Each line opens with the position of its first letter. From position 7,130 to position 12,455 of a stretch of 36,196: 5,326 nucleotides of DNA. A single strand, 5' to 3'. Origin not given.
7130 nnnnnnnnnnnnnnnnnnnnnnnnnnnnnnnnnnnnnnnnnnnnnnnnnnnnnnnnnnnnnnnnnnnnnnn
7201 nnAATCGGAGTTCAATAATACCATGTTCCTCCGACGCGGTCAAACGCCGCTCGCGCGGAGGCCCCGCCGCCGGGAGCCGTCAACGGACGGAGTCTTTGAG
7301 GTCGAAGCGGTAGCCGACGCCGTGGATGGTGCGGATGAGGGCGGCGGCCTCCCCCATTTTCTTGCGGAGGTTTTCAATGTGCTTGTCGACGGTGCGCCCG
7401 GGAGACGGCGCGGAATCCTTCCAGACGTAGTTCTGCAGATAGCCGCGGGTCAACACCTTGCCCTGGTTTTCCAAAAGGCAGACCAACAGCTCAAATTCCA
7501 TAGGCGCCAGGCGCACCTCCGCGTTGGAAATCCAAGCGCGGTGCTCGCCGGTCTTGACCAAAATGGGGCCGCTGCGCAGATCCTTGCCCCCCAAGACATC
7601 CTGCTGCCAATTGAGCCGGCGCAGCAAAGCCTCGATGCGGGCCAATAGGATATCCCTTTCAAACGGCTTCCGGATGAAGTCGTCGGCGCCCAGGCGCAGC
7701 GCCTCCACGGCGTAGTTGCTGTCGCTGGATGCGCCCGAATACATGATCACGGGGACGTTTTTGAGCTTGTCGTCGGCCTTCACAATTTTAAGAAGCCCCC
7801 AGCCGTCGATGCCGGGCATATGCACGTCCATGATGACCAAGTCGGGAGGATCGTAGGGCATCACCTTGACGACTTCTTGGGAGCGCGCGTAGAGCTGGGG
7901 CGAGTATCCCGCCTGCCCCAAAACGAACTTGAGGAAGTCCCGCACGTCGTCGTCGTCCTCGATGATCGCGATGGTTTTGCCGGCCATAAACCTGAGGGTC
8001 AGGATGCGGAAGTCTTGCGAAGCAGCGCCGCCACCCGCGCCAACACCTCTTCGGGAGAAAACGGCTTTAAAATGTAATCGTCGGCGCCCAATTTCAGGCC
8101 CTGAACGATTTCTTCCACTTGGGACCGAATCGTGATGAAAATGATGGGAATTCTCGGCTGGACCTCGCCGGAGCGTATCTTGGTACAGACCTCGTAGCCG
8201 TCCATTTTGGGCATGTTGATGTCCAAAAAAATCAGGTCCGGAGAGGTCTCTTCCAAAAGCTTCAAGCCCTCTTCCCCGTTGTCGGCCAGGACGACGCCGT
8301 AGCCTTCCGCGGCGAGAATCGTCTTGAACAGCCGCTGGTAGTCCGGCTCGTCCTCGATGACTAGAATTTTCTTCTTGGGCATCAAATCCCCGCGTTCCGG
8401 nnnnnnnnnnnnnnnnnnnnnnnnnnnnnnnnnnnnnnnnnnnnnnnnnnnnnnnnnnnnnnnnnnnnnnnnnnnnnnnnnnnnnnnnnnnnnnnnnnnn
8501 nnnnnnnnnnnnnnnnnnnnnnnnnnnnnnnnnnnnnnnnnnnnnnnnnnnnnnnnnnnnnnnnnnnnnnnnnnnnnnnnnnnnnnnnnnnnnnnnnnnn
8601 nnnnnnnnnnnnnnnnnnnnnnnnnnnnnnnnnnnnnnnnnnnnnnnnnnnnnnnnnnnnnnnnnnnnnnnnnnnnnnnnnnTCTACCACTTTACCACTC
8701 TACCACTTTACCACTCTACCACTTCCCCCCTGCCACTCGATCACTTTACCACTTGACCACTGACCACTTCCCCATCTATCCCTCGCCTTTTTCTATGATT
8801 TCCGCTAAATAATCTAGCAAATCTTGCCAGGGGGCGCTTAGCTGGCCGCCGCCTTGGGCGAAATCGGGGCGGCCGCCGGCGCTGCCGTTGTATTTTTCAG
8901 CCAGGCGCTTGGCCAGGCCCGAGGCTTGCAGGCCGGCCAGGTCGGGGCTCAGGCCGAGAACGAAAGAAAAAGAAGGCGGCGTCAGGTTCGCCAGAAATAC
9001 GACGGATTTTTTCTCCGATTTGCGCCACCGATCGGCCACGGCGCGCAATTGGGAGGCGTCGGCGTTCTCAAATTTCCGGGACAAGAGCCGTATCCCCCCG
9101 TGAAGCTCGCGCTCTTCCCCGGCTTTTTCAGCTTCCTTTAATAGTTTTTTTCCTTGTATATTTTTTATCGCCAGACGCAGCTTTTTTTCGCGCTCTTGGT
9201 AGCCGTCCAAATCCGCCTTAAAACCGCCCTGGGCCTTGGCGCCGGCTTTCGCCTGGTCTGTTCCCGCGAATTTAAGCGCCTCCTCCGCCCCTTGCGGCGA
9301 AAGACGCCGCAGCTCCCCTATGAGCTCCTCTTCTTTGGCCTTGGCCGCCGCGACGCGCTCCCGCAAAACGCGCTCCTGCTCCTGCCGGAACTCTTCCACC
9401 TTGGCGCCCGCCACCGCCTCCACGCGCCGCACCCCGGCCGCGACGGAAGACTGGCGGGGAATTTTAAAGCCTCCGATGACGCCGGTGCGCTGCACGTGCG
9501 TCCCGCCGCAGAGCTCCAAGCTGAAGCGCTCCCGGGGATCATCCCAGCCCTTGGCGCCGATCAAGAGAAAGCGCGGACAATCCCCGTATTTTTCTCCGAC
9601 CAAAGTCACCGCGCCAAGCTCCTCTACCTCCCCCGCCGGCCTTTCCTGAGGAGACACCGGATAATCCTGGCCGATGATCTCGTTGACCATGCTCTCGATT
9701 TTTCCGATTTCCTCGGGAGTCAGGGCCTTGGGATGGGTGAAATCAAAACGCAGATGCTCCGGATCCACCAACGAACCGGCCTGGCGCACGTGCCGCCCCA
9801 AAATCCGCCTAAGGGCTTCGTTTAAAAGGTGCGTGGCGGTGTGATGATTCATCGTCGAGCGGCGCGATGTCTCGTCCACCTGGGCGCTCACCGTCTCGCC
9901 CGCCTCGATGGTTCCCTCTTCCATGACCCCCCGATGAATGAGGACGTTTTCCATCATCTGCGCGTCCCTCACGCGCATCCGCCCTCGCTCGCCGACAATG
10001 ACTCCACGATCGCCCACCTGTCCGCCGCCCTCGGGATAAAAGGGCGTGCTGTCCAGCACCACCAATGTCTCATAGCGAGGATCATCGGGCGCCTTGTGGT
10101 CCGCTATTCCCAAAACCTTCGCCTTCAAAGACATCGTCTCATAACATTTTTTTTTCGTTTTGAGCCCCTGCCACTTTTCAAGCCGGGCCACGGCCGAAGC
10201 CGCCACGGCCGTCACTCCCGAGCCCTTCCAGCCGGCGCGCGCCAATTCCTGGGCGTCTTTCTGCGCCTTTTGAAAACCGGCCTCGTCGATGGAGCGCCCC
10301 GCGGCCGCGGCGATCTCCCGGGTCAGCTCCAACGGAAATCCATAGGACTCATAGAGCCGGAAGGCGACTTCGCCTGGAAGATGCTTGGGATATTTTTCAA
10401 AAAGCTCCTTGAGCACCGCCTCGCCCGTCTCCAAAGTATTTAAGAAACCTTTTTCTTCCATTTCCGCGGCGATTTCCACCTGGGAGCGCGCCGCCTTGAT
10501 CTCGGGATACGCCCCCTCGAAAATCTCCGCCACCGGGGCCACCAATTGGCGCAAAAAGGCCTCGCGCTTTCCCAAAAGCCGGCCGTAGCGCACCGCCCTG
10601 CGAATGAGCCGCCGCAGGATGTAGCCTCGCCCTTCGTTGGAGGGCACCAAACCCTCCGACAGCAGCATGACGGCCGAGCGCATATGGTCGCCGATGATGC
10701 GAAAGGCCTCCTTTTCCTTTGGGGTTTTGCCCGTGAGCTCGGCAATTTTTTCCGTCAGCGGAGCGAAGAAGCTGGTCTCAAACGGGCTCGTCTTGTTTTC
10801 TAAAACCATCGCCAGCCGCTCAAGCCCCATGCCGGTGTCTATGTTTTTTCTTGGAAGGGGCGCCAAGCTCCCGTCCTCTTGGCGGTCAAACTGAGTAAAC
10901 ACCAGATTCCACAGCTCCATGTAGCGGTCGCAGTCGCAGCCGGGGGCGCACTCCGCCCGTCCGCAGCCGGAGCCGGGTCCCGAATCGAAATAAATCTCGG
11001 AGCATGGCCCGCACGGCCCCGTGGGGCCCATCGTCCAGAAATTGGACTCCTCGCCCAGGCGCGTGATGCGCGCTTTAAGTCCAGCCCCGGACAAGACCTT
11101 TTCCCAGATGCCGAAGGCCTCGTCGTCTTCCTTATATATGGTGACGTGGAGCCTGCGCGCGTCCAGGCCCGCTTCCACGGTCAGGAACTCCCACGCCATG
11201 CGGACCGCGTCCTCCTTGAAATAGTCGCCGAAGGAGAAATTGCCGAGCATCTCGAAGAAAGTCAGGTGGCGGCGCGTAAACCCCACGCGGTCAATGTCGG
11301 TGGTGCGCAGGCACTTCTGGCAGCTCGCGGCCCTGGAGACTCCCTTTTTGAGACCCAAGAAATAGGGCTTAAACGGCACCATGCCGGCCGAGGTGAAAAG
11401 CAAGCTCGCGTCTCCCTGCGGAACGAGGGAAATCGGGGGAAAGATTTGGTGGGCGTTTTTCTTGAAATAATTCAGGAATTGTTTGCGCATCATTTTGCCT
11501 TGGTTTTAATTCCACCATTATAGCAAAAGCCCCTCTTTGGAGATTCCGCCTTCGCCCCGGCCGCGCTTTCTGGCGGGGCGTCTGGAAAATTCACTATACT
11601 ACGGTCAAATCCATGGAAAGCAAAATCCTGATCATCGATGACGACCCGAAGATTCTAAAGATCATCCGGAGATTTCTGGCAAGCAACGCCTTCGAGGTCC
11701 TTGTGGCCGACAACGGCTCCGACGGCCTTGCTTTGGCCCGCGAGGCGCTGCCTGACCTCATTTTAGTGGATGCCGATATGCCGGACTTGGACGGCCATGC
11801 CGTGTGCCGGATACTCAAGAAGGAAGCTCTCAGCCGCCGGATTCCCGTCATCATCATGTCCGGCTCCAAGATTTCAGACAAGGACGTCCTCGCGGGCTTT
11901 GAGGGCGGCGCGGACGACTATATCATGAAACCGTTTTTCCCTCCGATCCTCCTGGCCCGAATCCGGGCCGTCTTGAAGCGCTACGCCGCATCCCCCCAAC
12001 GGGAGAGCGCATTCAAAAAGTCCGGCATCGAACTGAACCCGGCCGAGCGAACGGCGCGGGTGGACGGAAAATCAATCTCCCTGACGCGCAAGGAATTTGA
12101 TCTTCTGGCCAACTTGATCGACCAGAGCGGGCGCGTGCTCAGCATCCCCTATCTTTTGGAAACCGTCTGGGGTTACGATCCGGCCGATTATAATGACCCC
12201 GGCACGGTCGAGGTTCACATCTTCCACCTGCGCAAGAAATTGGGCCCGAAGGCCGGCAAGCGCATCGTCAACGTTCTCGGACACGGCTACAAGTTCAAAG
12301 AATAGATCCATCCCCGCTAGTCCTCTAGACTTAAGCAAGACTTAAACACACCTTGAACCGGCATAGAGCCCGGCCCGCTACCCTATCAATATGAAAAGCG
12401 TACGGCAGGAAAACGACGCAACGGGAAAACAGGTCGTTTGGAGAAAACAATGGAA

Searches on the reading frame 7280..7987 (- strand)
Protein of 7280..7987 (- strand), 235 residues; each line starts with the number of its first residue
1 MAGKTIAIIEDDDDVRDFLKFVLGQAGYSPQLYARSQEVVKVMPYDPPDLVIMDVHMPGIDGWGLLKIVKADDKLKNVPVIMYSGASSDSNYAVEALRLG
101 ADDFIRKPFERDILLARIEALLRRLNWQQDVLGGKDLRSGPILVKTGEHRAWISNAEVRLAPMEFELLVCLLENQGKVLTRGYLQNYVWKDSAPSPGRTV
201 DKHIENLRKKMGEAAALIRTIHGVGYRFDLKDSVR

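Call 36: search_protein_families(library=pfam, proteins=[window:7280-7987:-], max_evalue=0.00001)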
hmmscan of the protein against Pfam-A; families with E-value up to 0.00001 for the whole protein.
window:7280-7987:- (235 aa): 2 families
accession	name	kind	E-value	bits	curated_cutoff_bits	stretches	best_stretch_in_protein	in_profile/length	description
PF00072.30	Response_reg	-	2.6e-25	89.2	30.2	1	6-119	1-111/111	Response regulator receiver domain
PF00486.34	Trans_reg_C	-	5e-21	75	26.2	1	156-228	2-77/77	Transcriptional regulatory protein, C terminal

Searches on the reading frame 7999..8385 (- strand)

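Call 36: search_protein_families(library=pfam, proteins=[window:7999-8385:-], max_evalue=0.00001)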
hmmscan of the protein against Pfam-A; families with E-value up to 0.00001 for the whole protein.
window:7999-8385:- (128 aa): 1 family
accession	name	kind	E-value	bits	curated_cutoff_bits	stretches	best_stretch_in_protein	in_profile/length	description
PF00072.30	Response_reg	-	6.5e-34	116.9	30.2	1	7-118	1-110/111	Response regulator receiver domain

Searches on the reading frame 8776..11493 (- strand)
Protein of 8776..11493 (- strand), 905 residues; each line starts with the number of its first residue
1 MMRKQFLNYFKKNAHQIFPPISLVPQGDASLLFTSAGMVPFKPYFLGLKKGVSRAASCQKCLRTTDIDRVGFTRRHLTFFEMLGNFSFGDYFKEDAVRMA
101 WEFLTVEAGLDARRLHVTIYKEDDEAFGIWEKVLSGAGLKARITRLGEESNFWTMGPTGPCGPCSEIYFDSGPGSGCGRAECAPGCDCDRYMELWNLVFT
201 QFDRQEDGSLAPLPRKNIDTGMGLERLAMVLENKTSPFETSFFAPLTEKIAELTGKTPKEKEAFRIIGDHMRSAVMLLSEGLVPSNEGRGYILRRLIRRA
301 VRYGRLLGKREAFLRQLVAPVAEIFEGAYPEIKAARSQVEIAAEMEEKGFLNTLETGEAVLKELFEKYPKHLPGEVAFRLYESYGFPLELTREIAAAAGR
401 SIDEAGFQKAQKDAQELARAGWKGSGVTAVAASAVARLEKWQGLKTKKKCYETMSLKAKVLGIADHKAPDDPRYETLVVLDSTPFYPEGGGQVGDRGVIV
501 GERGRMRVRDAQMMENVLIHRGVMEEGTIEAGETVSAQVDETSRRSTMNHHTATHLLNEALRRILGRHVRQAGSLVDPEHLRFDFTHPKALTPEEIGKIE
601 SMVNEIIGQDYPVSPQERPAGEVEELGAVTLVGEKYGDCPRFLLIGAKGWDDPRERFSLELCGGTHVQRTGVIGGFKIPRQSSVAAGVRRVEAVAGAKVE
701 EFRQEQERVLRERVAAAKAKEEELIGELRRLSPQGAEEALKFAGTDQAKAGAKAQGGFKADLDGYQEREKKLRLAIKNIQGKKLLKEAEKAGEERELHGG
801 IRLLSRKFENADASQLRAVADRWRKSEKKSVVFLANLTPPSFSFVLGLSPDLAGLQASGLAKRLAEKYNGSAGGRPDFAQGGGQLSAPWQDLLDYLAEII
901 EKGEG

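Call 36: search_protein_families(library=pfam, proteins=[window:8776-11493:-], max_evalue=0.00001)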
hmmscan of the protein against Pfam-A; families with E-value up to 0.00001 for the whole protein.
window:8776-11493:- (905 aa): 3 families
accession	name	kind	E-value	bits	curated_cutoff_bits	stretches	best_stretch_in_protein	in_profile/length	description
PF01411.24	tRNA-synt_2c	-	4.2e-184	613.6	30.3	1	2-541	2-550/552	tRNA synthetases class II (A)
PF07973.19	tRNA_SAD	-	1.2e-12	48.1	24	1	657-692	9-44/44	Threonyl and Alanyl tRNA synthetase second additional domain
PF02272.25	DHHA1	-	8.7e-10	39.4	25.9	1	804-901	5-101/102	DHHA1 domain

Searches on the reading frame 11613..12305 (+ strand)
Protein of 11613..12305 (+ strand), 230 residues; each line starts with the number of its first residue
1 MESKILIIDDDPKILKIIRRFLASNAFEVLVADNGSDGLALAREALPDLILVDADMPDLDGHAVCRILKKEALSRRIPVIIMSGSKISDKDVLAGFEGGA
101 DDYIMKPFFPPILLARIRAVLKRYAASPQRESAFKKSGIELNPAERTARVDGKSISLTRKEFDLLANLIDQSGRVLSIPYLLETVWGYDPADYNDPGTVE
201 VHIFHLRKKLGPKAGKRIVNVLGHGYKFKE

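Call 37: search_protein_families(library=pfam, proteins=[window:11613-12305:+], max_evalue=0.00001)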
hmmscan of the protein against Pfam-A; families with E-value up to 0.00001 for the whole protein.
window:11613-12305:+ (230 aa): 2 families
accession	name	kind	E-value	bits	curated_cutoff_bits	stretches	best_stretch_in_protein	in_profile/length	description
PF00072.30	Response_reg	-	1e-25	90.5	30.2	1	5-117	1-110/111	Response regulator receiver domain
PF00486.34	Trans_reg_C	-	6.5e-20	71.4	26.2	1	152-228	1-77/77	Transcriptional regulatory protein, C terminal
